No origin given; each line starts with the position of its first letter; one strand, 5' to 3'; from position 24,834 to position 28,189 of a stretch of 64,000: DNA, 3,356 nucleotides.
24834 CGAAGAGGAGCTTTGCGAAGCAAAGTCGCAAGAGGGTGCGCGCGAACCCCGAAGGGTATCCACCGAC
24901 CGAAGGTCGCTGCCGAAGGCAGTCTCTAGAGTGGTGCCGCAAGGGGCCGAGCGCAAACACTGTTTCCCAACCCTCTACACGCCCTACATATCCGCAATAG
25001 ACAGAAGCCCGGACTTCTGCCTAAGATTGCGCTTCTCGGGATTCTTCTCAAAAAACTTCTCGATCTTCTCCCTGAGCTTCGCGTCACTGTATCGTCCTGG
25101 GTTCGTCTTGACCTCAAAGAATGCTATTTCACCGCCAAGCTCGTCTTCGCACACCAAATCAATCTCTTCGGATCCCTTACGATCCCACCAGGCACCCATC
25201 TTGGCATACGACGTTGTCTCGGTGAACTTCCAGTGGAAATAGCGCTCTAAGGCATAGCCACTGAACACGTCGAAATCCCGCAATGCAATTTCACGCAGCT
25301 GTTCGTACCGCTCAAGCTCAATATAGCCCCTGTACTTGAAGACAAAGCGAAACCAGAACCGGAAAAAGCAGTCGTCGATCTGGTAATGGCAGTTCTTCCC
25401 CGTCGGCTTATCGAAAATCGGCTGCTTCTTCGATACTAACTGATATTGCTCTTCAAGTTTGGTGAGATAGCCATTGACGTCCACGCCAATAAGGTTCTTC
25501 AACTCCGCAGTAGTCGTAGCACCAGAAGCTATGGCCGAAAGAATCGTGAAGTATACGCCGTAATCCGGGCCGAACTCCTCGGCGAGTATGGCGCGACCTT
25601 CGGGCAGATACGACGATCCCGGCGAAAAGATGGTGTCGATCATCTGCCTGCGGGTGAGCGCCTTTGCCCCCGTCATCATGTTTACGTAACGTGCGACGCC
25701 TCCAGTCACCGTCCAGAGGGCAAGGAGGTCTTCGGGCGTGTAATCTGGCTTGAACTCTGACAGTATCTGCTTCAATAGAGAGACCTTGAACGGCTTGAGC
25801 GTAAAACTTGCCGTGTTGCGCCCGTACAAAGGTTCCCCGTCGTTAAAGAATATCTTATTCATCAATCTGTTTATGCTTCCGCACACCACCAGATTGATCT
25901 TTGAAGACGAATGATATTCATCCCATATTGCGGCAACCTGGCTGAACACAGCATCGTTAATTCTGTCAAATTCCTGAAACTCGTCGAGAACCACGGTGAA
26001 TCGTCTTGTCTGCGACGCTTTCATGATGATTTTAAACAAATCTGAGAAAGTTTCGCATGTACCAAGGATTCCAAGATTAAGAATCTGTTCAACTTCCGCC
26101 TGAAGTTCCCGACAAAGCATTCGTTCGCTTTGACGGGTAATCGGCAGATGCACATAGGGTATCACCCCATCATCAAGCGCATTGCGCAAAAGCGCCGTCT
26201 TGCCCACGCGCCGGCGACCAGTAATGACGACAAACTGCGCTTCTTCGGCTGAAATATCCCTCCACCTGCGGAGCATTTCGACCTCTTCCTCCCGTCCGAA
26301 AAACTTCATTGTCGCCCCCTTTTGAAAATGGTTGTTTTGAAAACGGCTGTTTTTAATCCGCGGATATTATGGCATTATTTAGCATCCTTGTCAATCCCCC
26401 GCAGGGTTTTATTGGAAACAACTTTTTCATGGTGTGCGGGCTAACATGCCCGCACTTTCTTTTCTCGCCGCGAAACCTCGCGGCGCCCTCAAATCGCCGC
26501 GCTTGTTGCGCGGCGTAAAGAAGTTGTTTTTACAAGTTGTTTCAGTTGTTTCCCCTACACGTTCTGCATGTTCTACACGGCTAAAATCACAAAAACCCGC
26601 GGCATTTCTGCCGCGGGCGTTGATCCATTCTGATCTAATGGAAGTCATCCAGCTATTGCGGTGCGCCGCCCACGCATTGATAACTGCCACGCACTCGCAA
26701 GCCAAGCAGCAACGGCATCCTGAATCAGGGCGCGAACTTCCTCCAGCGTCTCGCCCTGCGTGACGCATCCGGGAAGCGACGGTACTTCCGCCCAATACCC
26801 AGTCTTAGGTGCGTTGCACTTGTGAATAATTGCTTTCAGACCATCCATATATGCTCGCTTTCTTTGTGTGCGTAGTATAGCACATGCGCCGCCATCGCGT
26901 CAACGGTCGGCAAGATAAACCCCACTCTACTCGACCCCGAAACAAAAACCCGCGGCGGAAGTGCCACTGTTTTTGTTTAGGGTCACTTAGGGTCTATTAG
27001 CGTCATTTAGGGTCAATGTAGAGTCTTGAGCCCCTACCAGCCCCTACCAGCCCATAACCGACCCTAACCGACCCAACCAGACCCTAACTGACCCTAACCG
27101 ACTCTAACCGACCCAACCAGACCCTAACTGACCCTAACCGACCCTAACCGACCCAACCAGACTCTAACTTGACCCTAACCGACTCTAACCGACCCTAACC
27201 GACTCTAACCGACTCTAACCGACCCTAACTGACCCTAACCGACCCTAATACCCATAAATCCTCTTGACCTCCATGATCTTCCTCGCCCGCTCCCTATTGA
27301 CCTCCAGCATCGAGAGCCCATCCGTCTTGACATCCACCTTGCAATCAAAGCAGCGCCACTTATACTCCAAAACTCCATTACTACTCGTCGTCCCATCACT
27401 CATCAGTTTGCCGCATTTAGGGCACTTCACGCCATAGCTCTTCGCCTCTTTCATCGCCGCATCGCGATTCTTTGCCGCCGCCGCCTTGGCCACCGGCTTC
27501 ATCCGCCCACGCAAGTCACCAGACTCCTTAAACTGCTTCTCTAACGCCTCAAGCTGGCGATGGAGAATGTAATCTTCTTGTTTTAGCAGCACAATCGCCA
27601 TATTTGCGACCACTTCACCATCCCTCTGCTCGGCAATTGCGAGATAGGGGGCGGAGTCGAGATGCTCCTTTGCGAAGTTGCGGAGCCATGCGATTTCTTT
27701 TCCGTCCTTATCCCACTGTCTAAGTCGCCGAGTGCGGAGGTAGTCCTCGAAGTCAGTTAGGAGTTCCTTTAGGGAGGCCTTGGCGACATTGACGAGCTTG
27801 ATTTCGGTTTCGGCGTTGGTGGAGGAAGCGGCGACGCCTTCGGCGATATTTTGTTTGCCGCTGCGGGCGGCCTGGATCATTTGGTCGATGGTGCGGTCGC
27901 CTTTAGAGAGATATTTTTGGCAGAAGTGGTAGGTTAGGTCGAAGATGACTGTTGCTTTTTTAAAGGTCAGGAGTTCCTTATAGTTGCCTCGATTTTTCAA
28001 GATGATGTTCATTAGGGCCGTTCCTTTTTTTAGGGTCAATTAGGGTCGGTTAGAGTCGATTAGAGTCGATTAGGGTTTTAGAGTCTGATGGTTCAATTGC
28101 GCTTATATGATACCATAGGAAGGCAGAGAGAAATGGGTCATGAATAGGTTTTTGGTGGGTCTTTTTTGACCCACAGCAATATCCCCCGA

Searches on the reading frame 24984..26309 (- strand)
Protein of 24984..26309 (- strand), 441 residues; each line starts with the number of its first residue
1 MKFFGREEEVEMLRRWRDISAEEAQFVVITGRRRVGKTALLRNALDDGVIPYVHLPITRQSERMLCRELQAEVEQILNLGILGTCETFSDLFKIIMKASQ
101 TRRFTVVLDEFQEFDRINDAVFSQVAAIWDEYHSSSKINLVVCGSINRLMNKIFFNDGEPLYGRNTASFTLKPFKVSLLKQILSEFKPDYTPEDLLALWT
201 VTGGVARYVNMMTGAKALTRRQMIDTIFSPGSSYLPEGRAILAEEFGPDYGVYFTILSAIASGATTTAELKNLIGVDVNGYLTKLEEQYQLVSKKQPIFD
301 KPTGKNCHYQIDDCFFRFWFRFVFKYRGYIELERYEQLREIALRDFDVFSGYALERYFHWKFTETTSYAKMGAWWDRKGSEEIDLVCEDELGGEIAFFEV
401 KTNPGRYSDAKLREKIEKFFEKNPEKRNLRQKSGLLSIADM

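Call 27: search_protein_families(library=pfam, proteins=[window:24984-26309:-], max_evalue=0.00001)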
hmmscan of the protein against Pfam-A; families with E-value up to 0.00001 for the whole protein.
window:24984-26309:- (441 aa): 5 families
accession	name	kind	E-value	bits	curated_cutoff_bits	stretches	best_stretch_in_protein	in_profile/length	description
PF01637.24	ATPase_2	-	3.3e-13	50.4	33.2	1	3-211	1-224/225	ATPase domain predominantly from Archaea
PF03008.20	DUF234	-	5.8e-11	43.1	22.5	1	319-403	1-90/100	Archaea bacterial proteins of unknown function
PF13401.12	AAA_22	-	5.6e-08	33.6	27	1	23-145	4-123/130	AAA domain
PF13191.12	AAA_16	-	7.3e-08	33.5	32.6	1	2-120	1-150/167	AAA ATPase domain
PF13173.12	AAA_14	-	1.3e-07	32.1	27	1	25-175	3-124/129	AAA domain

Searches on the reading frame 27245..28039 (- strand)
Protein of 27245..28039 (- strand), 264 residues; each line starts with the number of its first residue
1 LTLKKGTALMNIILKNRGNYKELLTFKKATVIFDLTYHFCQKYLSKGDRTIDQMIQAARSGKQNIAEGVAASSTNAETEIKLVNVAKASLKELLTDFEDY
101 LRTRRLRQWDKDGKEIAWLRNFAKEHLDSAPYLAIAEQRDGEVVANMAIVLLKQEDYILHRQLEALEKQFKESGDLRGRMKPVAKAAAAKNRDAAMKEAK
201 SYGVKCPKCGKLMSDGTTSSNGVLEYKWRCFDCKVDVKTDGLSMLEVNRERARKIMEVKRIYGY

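Call 27: search_protein_families(library=pfam, proteins=[window:27245-28039:-], max_evalue=0.00001)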
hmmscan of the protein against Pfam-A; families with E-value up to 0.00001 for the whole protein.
window:27245-28039:- (264 aa): 1 family
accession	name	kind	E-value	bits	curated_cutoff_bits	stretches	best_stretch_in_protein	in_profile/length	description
PF05635.17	23S_rRNA_IVP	-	2.8e-07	31.2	33.8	1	22-97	2-76/106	23S rRNA-intervening sequence protein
